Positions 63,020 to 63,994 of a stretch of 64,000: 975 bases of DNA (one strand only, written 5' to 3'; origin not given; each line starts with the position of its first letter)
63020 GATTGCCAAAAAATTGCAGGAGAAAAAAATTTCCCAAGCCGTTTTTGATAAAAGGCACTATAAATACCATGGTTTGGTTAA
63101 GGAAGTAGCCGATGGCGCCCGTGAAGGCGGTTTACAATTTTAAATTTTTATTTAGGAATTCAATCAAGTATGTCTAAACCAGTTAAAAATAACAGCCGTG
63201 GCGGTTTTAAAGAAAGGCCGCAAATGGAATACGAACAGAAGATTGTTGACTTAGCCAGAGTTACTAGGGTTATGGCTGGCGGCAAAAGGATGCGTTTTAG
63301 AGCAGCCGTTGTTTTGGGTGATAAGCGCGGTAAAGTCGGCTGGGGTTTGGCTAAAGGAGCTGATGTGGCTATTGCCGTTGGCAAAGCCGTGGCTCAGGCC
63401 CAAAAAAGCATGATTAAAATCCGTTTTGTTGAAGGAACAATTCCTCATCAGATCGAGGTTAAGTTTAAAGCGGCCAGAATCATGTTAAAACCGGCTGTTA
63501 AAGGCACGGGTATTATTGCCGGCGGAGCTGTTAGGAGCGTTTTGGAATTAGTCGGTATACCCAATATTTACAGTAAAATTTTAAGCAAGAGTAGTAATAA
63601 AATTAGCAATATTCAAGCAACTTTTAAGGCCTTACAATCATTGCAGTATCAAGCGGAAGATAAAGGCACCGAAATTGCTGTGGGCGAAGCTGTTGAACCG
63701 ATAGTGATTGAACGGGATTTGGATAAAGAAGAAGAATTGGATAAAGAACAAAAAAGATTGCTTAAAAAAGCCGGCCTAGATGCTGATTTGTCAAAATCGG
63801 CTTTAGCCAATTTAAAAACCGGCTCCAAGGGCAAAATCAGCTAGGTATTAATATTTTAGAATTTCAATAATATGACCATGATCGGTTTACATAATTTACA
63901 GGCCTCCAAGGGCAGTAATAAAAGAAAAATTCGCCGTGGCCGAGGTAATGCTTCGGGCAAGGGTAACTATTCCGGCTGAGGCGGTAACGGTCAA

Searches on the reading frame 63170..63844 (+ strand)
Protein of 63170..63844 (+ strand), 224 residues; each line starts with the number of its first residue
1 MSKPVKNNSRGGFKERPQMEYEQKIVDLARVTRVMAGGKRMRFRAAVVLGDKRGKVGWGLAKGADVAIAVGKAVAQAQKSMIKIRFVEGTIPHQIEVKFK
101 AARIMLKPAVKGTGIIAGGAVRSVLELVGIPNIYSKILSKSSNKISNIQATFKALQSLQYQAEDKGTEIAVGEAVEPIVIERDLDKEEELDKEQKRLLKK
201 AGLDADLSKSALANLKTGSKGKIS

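Call 82: find_encoding_contigs(protein=window:63170-63844:+, flank=10000, max_places=6)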
Protein window:63170-63844:+ (224 aa): 4 contigs read that carry it; 3 places shown.
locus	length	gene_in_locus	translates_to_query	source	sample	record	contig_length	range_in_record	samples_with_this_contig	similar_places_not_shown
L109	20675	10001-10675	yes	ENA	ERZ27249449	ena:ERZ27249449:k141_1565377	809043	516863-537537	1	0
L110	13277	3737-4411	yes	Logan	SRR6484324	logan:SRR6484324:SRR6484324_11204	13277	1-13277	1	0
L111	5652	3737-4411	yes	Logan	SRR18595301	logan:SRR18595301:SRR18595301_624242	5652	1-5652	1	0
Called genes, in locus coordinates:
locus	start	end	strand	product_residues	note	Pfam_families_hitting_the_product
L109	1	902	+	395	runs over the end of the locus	PF00009:GTP_EFTU, PF03144:GTP_EFTU_D2, PF03143:GTP_EFTU_D3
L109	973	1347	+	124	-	PF00338:Ribosomal_S10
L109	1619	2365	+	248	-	PF00297:Ribosomal_L3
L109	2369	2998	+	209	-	PF00573:Ribosomal_L4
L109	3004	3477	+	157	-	PF00276:Ribosomal_L23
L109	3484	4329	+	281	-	PF00181:Ribosomal_L2_N, PF03947:Ribosomal_L2_C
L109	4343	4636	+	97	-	PF00203:Ribosomal_S19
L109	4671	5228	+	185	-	PF00237:Ribosomal_L22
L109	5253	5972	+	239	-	PF07650:KH_2, PF00189:Ribosomal_S3_C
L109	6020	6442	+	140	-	PF00252:Ribosomal_L16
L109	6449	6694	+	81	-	PF00831:Ribosomal_L29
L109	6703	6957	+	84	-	PF00366:Ribosomal_S17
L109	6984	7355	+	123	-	PF00238:Ribosomal_L14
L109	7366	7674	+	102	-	PF00467:KOW, PF17136:ribosomal_L24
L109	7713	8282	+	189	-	PF00281:Ribosomal_L5, PF00673:Ribosomal_L5_C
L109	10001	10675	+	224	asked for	PF00333:Ribosomal_S5, PF03719:Ribosomal_S5_C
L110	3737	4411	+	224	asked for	PF00333:Ribosomal_S5, PF03719:Ribosomal_S5_C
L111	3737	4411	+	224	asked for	PF00333:Ribosomal_S5, PF03719:Ribosomal_S5_C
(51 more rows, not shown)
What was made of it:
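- The 809-kb contig spans it (call 82).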

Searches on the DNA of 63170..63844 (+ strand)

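Call 83: search_with_rna_model(model_id=R2, sources=[L109, L108], filters=off, max_evalue=10)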
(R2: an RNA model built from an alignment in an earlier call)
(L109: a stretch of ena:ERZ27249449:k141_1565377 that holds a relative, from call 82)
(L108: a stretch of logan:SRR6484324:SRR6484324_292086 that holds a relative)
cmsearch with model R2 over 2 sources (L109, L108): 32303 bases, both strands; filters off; matches with E-value up to 10: 4.
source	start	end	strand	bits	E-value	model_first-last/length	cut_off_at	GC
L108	3402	3464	-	14.2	1.8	1-77/77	no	0.3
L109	17562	17608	-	12.2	5.3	1-77/77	no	0.26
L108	8392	8443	+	11.7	6.7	1-77/77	no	0.31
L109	14799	14835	-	11.3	8.2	1-77/77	no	0.19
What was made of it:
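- On MITE-like non-autonomous insertion element: None in 19 kb of additional sequence from the same genome (call 83).
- Tried and rejected: Model R2 found nothing in about 19 kb beyond the window (L108, L109; call 83).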
